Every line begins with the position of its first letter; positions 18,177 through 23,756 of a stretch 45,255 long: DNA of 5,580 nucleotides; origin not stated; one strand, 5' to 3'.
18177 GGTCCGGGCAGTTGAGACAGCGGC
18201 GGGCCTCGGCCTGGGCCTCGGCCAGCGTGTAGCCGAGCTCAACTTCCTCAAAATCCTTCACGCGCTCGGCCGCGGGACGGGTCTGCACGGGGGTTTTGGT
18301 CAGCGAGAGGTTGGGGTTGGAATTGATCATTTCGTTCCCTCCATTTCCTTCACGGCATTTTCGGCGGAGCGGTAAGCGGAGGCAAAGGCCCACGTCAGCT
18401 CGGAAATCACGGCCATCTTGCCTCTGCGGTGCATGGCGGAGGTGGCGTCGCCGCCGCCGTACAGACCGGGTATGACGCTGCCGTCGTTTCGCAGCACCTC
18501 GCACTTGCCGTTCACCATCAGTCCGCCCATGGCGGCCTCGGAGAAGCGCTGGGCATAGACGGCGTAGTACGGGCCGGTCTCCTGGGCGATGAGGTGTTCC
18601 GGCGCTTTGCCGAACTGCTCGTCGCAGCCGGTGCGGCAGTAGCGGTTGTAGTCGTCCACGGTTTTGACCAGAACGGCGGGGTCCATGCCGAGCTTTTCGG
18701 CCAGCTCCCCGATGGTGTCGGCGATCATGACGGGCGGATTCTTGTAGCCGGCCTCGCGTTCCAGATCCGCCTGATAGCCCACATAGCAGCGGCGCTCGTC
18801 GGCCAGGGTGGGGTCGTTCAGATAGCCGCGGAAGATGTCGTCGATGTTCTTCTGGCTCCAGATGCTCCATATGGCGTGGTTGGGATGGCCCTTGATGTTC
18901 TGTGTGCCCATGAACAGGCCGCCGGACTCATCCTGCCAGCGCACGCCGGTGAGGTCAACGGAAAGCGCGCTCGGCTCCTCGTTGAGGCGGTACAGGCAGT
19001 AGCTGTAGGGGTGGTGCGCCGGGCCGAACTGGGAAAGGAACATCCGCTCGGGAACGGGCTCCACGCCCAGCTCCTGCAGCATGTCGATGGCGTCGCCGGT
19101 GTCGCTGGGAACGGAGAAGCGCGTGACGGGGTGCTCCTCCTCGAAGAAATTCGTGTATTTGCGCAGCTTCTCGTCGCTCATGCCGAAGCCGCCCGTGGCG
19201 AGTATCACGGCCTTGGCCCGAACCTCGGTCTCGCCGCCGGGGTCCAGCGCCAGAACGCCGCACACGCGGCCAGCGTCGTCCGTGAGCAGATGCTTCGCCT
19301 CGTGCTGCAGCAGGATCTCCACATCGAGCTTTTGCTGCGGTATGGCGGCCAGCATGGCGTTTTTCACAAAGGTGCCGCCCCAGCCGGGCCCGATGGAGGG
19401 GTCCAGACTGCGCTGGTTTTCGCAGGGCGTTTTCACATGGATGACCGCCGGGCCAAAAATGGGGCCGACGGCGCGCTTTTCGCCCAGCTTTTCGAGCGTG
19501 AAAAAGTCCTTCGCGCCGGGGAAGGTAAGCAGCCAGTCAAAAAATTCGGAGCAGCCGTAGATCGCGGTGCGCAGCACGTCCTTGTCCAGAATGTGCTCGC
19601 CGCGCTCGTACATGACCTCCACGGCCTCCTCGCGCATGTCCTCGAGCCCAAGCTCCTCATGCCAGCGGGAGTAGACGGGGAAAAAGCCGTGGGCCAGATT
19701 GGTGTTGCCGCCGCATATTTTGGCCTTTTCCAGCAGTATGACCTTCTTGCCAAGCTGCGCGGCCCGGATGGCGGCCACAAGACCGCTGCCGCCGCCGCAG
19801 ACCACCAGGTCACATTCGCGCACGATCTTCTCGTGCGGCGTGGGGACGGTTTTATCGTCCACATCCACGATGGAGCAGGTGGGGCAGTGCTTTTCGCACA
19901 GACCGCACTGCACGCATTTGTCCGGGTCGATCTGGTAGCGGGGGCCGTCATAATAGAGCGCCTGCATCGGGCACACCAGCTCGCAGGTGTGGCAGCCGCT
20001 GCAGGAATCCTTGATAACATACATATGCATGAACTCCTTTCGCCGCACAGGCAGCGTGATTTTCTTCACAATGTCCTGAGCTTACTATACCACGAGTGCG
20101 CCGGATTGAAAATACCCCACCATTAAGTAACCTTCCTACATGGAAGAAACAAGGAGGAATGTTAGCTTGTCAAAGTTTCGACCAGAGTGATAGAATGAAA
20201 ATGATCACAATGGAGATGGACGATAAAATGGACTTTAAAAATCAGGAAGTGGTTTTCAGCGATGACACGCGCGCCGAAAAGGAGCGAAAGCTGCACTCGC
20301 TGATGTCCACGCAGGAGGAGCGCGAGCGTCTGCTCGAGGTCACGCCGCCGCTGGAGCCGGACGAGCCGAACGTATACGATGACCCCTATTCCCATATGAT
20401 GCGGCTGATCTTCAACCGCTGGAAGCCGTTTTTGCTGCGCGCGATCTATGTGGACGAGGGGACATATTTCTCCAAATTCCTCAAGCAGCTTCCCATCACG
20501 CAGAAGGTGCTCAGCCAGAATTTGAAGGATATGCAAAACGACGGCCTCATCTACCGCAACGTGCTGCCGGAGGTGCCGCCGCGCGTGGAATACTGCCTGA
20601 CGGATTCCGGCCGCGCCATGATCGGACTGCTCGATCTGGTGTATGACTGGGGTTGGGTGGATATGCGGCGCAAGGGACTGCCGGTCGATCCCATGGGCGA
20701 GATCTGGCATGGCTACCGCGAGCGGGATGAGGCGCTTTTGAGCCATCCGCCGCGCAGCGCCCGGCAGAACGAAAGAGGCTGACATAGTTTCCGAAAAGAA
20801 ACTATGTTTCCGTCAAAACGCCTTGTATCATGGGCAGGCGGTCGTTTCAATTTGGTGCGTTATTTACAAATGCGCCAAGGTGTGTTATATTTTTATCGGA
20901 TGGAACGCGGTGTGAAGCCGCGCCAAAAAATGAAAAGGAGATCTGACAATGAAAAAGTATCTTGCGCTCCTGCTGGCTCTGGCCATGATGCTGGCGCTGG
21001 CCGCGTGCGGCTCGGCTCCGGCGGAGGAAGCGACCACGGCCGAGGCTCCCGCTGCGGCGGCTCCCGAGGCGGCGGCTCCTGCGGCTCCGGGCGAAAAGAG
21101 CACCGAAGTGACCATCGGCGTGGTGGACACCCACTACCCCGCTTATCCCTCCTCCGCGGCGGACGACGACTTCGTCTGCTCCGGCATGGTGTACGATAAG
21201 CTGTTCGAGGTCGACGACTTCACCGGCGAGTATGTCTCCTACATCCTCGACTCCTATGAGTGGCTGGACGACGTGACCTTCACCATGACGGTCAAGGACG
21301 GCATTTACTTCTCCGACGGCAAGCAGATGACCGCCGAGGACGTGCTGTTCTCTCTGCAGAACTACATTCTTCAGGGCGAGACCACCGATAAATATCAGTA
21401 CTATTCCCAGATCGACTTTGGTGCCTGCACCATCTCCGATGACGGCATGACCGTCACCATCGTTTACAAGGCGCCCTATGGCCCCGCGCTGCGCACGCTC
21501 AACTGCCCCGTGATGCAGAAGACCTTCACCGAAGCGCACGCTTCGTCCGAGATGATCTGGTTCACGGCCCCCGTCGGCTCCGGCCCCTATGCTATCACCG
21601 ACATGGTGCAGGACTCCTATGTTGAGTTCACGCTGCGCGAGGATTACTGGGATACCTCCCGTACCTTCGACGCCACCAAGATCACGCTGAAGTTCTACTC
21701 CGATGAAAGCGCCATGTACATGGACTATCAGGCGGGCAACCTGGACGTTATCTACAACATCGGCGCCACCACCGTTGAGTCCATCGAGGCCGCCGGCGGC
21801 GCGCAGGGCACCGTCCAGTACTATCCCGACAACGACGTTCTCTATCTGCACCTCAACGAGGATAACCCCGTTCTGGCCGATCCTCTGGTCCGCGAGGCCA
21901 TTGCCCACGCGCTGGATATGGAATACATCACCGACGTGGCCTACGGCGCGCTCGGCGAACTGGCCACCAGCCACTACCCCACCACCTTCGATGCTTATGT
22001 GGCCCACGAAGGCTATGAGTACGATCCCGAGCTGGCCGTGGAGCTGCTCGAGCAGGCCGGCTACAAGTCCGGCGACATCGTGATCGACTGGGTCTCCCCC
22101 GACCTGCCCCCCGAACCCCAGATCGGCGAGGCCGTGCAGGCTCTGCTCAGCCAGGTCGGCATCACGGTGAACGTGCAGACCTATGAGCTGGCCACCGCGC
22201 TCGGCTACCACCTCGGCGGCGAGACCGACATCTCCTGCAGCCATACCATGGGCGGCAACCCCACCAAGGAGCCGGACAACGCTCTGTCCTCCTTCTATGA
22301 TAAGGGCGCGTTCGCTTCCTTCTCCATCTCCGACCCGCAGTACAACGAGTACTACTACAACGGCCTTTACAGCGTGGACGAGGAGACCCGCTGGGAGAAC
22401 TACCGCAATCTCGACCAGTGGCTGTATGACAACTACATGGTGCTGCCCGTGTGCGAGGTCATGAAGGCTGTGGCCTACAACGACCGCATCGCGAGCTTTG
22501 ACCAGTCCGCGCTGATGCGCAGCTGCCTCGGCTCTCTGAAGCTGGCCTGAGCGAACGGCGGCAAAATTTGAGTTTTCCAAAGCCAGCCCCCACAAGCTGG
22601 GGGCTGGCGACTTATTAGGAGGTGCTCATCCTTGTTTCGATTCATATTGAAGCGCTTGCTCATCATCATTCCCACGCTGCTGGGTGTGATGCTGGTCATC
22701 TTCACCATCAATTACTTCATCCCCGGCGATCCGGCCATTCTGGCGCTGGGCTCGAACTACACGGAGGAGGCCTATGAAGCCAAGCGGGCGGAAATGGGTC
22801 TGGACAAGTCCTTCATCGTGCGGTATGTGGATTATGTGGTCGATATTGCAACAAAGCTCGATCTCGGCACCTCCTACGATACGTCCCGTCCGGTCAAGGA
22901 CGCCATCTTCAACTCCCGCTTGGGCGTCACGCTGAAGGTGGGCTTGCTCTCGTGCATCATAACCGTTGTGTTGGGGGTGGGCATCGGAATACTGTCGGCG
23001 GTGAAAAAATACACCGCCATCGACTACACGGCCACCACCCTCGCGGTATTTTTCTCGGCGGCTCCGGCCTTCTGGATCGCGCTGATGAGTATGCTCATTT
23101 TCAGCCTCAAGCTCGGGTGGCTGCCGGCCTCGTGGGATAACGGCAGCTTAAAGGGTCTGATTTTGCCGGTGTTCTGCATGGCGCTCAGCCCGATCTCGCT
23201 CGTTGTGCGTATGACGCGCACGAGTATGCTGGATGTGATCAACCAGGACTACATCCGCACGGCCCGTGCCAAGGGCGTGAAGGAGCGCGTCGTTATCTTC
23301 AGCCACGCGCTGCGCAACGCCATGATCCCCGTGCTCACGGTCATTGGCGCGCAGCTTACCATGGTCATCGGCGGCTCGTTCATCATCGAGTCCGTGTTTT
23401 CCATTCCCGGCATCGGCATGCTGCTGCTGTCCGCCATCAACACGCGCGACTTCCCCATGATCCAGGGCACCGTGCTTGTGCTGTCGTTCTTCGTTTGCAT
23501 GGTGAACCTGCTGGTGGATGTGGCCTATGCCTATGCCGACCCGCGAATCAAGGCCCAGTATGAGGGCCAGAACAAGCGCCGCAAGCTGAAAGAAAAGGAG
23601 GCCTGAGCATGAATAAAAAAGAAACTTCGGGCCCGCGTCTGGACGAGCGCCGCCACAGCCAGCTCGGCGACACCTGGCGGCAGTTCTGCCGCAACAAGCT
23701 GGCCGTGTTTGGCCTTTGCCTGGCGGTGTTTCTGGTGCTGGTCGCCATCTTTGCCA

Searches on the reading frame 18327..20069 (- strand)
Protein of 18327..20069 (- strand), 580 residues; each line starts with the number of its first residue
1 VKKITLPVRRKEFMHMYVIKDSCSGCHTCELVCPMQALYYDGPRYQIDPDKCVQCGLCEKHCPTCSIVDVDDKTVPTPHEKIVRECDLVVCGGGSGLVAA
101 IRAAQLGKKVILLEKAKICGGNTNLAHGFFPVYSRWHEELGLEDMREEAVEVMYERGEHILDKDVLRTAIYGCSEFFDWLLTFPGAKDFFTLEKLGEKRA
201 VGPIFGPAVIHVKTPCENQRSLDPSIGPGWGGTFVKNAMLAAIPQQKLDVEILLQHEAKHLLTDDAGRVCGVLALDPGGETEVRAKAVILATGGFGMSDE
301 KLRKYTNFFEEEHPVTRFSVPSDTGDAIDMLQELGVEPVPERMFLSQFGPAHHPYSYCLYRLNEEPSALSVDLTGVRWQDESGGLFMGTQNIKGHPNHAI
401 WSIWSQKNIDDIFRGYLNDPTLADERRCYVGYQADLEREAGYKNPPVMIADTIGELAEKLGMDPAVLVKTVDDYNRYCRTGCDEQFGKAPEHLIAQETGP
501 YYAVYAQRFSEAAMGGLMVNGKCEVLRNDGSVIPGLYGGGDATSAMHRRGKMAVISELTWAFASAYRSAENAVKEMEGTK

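Call 36: search_protein_families(library=pfam, proteins=[window:18327-20069:-], max_evalue=0.001)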
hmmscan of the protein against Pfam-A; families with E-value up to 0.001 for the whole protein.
window:18327-20069:- (580 aa): 16 families
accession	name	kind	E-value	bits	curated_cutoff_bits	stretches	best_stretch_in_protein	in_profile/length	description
PF00890.30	FAD_binding_2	-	1.4e-42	146.8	20.4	1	87-548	1-405/414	FAD binding domain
PF00037.32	Fer4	-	1.3e-12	47.4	21.1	2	45-64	1-20/24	4Fe-4S binding domain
PF12831.13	FAD_oxidored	-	2.3e-11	44.1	27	1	87-159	1-74/416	FAD dependent oxidoreductase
PF12797.12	Fer4_2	-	1.2e-09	37.9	24.5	2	46-64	4-22/22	4Fe-4S binding domain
PF01266.30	DAO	-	6e-09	36.3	27.9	1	87-157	1-75/353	FAD dependent oxidoreductase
PF12838.12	Fer4_7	-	3e-08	34.4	27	1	22-64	1-50/52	4Fe-4S dicluster domain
PF12837.12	Fer4_6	-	4.9e-08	33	25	1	46-64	3-21/24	4Fe-4S binding domain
PF14697.11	Fer4_21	-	4.4e-07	30.4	35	1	14-36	32-55/59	4Fe-4S dicluster domain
PF13237.11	Fer4_10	-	2.1e-06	28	25.5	1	16-63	2-53/53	4Fe-4S dicluster domain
PF13187.11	Fer4_9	-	4.1e-06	27.1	27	1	23-64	2-49/52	4Fe-4S dicluster domain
PF13183.11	Fer4_8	-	7.2e-06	26.9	27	0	50-72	3-25/68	4Fe-4S dicluster domain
PF03486.20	HI0933_like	-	3.5e-05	23.8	50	0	88-120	4-36/244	HI0933-like protein Rossmann domain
PF07992.20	Pyr_redox_2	-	4.1e-05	23.6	26.1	1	88-294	3-109/291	Pyridine nucleotide-disulphide oxidoreductase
PF13450.12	NAD_binding_8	-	0.00017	22.2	21.9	1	90-123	2-35/68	NAD(P)-binding Rossmann-like domain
PF01134.28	GIDA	-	0.0003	20.4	22.1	0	89-114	4-29/391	Glucose inhibited division protein A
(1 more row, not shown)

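Call 50: search_protein_families(library=ncbifam, proteins=[window:18327-20069:-], max_evalue=1e-10)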
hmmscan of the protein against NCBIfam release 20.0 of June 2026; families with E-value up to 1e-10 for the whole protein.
window:18327-20069:- (580 aa): 24 families
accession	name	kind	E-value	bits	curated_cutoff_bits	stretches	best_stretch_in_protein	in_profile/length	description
NF053717.1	VnlPnlRedVprA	equivalog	4.2e-46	157.8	600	1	229-546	127-449/481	vinyl phenol reductase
TIGR01813.1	flavo_cyto_c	subfamily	2.1e-45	155.3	285.45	1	218-549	116-424/444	flavocytochrome c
NF009478.0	PRK12844.1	equivalog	3.3e-40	137.9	789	1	238-576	215-552/559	3-ketosteroid-delta-1-dehydrogenase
NF005510.0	PRK07121.1-3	subfamily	6.6e-39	134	481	2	84-337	21-281/492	FAD-binding protein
NF004789.0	PRK06134.1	subfamily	2.8e-36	125.3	747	1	450-573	429-568/581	FAD-dependent oxidoreductase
NF005064.0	PRK06481.1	equivalog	3e-36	125.2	542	2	82-339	58-291/506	flavocytochrome c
NF005508.0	PRK07121.1-1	equivalog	3.6e-36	124.8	537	1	451-553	364-470/497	FAD-binding protein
NF005511.0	PRK07121.1-4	equivalog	2.3e-33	115.4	466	1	280-546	262-514/553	FAD-binding protein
NF009476.0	PRK12839.1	equivalog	4.1e-33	114.4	940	1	450-546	427-539/572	FAD-dependent oxidoreductase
NF009477.0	PRK12843.1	equivalog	1.9e-31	109.2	758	1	447-577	428-573/578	FAD-dependent oxidoreductase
NF005882.1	PRK07843.1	equivalog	2e-29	102.5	788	1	246-548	213-523/547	3-oxosteroid 1-dehydrogenase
NF009473.0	PRK12835.1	subfamily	4.3e-29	101.4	837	1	246-548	224-542/585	FAD-binding protein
NF005512.0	PRK07121.1-5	subfamily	6.2e-29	100.9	812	1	440-556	355-471/489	FAD-binding protein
NF053676.1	4oxCHCAChcC1Cy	equivalog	2.5e-27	95.5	1000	0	427-550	364-504/528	4-oxocyclohexanecarboxylate 2-dehydrogenase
NF006130.0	PRK08274.1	equivalog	5e-27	94.8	369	1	84-339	4-234/467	FAD-dependent tricarballylate dehydrogenase TcuA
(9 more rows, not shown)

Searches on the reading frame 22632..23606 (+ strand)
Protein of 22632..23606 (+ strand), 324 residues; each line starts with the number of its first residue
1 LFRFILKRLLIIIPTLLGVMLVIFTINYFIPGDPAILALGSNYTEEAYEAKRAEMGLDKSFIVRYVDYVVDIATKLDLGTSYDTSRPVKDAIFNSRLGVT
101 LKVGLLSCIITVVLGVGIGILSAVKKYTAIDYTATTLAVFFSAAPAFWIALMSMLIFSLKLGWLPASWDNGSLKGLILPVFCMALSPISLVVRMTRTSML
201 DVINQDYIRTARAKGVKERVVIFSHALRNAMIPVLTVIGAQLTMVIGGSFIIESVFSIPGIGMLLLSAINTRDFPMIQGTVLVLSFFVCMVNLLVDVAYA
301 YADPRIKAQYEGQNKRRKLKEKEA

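Call 36: search_protein_families(library=pfam, proteins=[window:22632-23606:+], max_evalue=0.001)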
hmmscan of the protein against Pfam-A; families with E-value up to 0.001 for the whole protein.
window:22632-23606:+ (324 aa): 2 families
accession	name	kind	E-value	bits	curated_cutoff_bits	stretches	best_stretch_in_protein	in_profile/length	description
PF00528.27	BPD_transp_1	-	8.5e-39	133.6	26.4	1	115-307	1-183/184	Binding-protein-dependent transport system inner membrane component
PF19300.4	BPD_transp_1_N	-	7.8e-14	52.3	23.8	1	1-90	1-90/114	Binding-prot-dependent transport system membrane comp, N-term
